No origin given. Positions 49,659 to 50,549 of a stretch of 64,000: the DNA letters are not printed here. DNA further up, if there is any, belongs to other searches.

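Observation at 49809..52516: Cysteine desulfurase plus PAPS-reductase-family PP-loop enzyme, fused in an operon behind a ThyX-like protein without the RHR motif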

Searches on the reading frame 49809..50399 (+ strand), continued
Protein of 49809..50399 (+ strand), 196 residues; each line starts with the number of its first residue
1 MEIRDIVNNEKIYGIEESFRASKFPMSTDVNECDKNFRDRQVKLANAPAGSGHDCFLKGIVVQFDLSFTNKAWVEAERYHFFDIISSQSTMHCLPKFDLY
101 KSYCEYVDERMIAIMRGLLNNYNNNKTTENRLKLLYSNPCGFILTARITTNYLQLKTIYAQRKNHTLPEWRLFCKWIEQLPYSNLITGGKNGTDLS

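Call 60: search_solved_structures(query=A1, max_evalue=10, show_alignments=4)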
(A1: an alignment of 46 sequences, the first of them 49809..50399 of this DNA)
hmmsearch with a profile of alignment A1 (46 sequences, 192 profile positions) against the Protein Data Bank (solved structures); distinct sequences matched with E-value up to 10: 7.
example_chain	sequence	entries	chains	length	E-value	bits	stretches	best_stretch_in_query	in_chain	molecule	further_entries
6mgh_A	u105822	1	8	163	0.1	15.3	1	91-161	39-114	miRFP670nano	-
9t5t_A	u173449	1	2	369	0.46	13.1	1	157-178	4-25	Photosystem II protein D1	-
9t5u_A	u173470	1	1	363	0.6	12.8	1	156-178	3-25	PsbA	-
8djh_A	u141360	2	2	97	0.9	12.2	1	128-162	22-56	Small ubiquitin-related modifier 1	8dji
3rzw_C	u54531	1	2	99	0.92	12.1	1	128-162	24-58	Small ubiquitin-related modifier 1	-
4k34_A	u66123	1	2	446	0.95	12.1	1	53-123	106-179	Cation efflux system protein CusC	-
3pik_A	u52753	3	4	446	0.95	12.1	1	53-123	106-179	Cation efflux system protein cusC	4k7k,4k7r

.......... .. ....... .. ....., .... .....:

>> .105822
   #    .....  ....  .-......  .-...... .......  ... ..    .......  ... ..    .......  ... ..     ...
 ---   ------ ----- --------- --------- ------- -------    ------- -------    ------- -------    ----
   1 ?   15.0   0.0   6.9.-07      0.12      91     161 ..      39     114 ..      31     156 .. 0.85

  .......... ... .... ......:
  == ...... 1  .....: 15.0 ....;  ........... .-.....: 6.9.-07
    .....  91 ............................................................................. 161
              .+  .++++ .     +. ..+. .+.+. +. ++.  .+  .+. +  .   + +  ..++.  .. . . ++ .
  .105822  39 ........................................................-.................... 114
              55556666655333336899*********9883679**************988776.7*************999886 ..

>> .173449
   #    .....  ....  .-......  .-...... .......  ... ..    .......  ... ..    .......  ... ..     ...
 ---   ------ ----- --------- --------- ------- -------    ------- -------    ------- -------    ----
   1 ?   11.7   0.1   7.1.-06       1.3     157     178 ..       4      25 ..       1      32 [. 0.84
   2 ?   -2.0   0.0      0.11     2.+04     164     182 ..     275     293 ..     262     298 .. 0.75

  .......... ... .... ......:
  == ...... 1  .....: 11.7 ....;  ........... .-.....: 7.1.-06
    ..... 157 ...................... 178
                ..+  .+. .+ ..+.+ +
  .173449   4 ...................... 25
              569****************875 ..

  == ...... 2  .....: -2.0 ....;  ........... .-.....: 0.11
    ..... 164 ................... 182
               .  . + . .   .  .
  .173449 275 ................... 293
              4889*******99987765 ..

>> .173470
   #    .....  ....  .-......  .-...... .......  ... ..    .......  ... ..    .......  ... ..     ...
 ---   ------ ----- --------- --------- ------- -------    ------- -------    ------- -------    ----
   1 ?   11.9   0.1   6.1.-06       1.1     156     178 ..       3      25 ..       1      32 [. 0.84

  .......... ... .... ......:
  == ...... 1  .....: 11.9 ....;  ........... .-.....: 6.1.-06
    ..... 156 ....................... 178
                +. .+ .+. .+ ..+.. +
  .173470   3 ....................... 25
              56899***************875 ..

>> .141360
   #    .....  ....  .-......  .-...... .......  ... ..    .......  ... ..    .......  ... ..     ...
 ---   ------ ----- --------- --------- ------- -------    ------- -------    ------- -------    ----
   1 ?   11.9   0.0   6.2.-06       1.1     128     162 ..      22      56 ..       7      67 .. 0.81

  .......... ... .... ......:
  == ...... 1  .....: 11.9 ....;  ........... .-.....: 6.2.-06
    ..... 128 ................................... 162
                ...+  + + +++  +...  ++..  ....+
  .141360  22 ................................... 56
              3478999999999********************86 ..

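Call 82: search_protein_representatives(alignment_id=A1)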
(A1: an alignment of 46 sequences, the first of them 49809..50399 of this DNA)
Query: 46 sequences, 192 profile positions. Proteins with E-value up to 0.001 (for the whole library): 3141; up to 1e-10: 1624; up to 1e-30: 433. The best 150 are listed.
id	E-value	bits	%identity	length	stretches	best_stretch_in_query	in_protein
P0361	7.1e-96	335.5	-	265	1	2-188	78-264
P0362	2.7e-94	330.4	-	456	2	4-188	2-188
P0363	5.0e-90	316.4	-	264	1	3-189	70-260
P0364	1.9e-88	311.2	-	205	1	4-187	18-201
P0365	1.8e-82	291.8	-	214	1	4-187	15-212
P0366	2.2e-82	291.5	-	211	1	3-190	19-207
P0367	5.9e-82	290.1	-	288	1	4-189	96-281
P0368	2.1e-81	288.3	-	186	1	4-186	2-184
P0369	3.2e-80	284.4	-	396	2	9-187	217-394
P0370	5.7e-80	283.6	-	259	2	37-190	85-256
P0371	8.4e-79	279.8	-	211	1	7-189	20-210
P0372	6.0e-78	277.0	-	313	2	37-189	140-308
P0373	7.2e-78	276.8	-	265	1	2-188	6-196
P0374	8.7e-77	273.2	-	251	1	3-190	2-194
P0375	6.6e-75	267.1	-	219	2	26-188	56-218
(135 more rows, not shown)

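Call 84: search_protein_families(library=pfam, alignment_id=A3, max_evalue=0.001)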
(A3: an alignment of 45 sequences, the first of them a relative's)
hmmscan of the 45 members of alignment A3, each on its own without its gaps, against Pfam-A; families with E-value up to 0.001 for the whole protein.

A. member 1, P0362 (456 aa): 0 families

B. families by the number of members that match (of 45 scanned): 8 families
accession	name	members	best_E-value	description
PF13392.12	HNH_3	5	4.1e-11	HNH endonuclease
PF02511.20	Thy1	2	0.00025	Thymidylate synthase complementing protein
PF13443.12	HTH_26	1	2e-12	Cro/C1-type HTH DNA-binding domain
PF01381.28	HTH_3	1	2.5e-12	Helix-turn-helix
PF13560.12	HTH_31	1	4.1e-06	Helix-turn-helix domain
PF13248.11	Zn_ribbon_3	1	2.3e-05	zinc-ribbon domain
PF12844.13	HTH_19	1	0.00015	Helix-turn-helix domain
PF00847.26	AP2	1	0.00045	AP2 domain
